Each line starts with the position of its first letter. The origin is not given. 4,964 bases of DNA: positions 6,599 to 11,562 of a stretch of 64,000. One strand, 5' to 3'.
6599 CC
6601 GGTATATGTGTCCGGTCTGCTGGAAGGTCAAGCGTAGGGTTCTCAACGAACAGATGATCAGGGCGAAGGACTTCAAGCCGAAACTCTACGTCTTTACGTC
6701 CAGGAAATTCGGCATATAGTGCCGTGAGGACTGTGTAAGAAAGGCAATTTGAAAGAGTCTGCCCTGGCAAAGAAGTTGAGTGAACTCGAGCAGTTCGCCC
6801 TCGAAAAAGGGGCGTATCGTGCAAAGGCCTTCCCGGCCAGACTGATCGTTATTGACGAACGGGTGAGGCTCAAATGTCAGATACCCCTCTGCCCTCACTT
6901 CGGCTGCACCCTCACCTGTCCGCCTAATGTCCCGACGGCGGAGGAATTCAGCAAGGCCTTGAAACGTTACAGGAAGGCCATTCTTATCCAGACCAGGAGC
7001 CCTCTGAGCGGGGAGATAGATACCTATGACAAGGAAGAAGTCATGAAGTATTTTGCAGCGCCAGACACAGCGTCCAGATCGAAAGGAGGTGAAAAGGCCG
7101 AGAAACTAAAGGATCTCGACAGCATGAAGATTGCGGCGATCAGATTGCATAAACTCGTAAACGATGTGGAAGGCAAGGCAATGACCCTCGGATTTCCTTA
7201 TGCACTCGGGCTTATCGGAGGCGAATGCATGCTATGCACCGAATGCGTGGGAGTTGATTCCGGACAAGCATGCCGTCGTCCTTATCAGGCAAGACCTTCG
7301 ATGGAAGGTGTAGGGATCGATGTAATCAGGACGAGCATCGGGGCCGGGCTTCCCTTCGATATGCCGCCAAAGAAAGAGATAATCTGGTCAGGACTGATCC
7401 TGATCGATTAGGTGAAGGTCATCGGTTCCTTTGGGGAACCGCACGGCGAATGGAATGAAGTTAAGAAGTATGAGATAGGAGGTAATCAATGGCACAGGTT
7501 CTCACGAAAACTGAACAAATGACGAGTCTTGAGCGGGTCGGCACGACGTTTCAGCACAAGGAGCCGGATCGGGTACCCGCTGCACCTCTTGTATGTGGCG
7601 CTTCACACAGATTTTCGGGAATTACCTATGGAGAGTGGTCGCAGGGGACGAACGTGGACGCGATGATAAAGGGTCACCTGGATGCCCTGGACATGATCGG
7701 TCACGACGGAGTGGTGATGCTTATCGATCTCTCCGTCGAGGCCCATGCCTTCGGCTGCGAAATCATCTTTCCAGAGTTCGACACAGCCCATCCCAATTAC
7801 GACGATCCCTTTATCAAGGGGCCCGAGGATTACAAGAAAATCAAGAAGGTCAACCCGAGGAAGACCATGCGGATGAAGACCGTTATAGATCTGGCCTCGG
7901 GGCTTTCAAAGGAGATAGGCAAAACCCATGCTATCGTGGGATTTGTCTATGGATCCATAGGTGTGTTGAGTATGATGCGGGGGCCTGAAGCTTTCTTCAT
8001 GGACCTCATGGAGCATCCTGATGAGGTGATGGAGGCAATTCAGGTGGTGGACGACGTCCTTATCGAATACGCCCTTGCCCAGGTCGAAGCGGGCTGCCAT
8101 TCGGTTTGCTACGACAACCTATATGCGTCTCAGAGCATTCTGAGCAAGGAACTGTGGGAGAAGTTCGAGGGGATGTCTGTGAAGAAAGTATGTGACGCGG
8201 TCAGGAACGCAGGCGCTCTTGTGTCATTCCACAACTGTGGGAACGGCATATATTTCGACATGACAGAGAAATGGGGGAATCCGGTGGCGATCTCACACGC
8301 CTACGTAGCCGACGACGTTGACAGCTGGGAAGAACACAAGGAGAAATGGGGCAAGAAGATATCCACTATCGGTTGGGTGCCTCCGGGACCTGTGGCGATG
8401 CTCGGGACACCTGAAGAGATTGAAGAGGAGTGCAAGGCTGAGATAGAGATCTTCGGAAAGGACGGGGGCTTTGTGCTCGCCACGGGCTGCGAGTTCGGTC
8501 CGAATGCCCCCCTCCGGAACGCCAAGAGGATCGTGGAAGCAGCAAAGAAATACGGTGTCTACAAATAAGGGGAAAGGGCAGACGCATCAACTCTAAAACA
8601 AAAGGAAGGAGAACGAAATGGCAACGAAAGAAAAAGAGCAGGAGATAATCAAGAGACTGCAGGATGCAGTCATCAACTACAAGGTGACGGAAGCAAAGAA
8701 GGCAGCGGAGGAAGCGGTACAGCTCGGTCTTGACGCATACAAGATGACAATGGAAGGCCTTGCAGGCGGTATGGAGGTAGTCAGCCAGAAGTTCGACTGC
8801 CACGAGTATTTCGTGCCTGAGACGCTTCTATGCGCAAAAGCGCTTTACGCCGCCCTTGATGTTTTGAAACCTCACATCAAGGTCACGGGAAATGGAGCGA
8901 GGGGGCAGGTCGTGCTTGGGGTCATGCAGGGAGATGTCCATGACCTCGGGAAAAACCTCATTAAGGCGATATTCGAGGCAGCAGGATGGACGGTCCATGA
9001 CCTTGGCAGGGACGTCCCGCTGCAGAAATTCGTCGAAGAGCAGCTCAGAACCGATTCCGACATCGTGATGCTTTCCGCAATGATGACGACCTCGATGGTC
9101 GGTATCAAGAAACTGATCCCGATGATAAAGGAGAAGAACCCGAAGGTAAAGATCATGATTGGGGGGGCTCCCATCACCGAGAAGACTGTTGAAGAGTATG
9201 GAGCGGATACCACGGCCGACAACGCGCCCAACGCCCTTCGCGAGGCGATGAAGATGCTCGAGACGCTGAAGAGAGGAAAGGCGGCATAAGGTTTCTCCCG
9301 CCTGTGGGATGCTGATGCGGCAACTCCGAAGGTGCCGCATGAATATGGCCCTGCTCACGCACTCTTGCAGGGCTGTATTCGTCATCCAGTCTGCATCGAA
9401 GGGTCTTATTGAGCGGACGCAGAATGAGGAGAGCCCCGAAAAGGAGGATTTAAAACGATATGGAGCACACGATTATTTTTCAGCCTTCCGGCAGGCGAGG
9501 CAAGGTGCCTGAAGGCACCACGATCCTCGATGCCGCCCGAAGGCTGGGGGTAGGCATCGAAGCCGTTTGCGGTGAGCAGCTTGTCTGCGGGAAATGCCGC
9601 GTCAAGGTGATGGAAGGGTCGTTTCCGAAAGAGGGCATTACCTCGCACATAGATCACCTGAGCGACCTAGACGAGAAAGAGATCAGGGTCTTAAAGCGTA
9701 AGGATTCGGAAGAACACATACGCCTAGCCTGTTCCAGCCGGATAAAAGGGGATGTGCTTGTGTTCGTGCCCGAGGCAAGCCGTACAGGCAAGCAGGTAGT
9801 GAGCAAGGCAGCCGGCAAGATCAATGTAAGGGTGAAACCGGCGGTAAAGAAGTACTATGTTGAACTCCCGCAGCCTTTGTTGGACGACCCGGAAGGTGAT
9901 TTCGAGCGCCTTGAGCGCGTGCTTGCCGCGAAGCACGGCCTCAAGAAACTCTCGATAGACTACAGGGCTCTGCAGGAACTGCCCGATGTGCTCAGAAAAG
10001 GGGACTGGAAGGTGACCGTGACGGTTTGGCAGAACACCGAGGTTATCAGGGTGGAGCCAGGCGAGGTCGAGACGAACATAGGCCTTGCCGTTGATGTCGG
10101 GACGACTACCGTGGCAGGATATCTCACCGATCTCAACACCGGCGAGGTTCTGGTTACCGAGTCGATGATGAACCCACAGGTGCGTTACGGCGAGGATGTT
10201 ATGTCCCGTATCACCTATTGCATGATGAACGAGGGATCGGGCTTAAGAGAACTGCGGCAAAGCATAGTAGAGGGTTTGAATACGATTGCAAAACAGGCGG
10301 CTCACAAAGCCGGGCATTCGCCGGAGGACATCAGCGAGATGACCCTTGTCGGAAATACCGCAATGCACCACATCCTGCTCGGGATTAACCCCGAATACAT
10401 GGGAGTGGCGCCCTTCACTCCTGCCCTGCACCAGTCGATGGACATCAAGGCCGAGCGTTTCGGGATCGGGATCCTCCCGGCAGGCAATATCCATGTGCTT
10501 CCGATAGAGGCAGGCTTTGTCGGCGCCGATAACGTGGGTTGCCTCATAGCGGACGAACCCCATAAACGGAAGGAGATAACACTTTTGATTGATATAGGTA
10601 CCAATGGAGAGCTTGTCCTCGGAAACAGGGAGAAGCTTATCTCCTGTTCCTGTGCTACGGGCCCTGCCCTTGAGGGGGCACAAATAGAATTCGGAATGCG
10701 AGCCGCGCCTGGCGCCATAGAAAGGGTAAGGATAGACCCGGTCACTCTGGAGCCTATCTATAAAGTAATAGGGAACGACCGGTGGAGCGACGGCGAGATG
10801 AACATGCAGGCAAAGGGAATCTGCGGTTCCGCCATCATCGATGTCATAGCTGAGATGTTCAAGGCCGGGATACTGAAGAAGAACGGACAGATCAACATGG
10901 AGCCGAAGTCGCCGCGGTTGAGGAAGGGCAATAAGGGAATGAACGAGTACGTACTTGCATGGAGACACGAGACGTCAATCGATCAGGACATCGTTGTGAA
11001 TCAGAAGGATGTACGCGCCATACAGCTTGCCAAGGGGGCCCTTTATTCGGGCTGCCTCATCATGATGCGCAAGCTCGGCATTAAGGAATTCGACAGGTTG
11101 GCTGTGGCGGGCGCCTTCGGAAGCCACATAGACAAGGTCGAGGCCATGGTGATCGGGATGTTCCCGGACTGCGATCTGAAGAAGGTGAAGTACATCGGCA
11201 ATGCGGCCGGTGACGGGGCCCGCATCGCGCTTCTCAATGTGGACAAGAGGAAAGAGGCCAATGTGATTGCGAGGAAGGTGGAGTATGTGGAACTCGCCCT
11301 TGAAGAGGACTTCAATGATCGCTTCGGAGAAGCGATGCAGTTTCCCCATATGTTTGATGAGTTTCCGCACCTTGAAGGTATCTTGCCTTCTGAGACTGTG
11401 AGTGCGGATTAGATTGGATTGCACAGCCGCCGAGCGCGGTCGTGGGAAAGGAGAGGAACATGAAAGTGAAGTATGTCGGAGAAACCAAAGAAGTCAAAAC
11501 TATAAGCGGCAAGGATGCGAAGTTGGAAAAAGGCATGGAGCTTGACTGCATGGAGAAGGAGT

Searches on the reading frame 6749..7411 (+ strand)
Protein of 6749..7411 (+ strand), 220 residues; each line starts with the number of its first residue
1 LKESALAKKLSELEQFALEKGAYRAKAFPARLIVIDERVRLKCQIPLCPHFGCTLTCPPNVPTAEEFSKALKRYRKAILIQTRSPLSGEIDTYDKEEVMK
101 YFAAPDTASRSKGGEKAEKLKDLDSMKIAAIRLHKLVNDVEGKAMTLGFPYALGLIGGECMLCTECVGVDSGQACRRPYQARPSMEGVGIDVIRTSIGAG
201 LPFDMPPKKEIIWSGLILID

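Call 46: search_protein_families(library=pfam, proteins=[window:6749-7411:+], max_evalue=0.00001)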
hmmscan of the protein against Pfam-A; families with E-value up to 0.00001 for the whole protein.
window:6749-7411:+ (220 aa): 1 family
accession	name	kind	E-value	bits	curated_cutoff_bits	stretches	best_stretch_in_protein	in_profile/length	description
PF10050.14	DUF2284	-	4.9e-40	137.4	25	1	28-219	3-161/161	Predicted metal-binding protein (DUF2284)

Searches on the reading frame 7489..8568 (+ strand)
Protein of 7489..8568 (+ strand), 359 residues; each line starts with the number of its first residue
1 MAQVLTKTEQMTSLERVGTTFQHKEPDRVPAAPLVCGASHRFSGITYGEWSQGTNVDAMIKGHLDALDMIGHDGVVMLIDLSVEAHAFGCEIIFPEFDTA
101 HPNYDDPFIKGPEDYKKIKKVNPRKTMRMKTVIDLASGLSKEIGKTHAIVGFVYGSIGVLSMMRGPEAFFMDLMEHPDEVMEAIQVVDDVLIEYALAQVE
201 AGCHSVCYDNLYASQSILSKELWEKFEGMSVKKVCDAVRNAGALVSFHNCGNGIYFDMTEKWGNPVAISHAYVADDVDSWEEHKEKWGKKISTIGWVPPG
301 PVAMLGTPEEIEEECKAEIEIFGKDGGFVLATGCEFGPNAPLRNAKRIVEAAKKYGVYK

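Call 46: search_protein_families(library=pfam, proteins=[window:7489-8568:+], max_evalue=0.00001)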
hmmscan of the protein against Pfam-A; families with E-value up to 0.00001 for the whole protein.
window:7489-8568:+ (359 aa): 1 family
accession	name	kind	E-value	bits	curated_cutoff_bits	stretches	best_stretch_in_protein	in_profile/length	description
PF01208.23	URO-D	-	2.6e-54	185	23.9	1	14-355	3-346/346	Uroporphyrinogen decarboxylase (URO-D)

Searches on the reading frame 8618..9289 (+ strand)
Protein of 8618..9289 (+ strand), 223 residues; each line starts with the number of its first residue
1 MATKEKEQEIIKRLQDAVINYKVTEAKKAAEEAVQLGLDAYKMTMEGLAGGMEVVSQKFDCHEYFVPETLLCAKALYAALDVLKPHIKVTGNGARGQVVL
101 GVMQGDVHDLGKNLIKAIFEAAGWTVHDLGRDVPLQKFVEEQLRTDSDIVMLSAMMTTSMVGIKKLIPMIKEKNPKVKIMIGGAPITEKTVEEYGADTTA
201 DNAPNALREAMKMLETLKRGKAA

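Call 46: search_protein_families(library=pfam, proteins=[window:8618-9289:+], max_evalue=0.00001)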
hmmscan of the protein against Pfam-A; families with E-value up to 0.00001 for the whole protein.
window:8618-9289:+ (223 aa): 2 families
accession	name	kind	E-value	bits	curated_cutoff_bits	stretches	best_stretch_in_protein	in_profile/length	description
PF02310.24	B12-binding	-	6.8e-26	90.9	32.1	1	97-203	2-113/121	B12 binding domain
PF02607.22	B12-binding_2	-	1.8e-15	57.3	23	1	11-84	2-74/74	B12 binding domain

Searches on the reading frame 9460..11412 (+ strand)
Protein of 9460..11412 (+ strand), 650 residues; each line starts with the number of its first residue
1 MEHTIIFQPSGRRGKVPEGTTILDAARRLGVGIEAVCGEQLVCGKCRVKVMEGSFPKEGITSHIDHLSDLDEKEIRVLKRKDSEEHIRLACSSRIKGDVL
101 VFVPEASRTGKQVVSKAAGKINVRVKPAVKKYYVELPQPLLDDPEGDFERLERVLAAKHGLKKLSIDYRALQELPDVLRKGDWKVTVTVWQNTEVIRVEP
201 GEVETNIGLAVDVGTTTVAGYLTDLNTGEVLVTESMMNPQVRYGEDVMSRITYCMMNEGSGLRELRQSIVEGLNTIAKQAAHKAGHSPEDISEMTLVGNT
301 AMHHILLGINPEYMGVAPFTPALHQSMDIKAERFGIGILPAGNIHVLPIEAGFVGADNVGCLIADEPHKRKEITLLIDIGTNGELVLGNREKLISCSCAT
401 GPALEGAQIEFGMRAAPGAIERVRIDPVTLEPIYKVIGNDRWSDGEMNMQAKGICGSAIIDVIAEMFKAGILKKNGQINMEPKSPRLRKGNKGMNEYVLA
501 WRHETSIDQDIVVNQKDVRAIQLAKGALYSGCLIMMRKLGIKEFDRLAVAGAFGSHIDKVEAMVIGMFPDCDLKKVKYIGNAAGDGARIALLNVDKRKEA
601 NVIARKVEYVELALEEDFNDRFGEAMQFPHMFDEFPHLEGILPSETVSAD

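Call 46: search_protein_families(library=pfam, proteins=[window:9460-11412:+], max_evalue=0.00001)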
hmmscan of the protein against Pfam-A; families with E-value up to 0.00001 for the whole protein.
window:9460-11412:+ (650 aa): 4 families
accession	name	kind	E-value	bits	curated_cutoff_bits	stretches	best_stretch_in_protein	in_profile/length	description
PF14574.11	RACo_C_ter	-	7.1e-100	333.8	27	1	372-638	1-260/261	C-terminal domain of RACo the ASKHA domain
PF17651.6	Raco_middle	-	2.8e-52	177.1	26.8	1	208-369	2-162/163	RACo middle region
PF17650.6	RACo_linker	-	2.2e-28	98.3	26.2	1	121-204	4-85/86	RACo linker region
PF00111.32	Fer2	-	2.4e-10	40.6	21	1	8-95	4-76/77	2Fe-2S iron-sulfur cluster binding domain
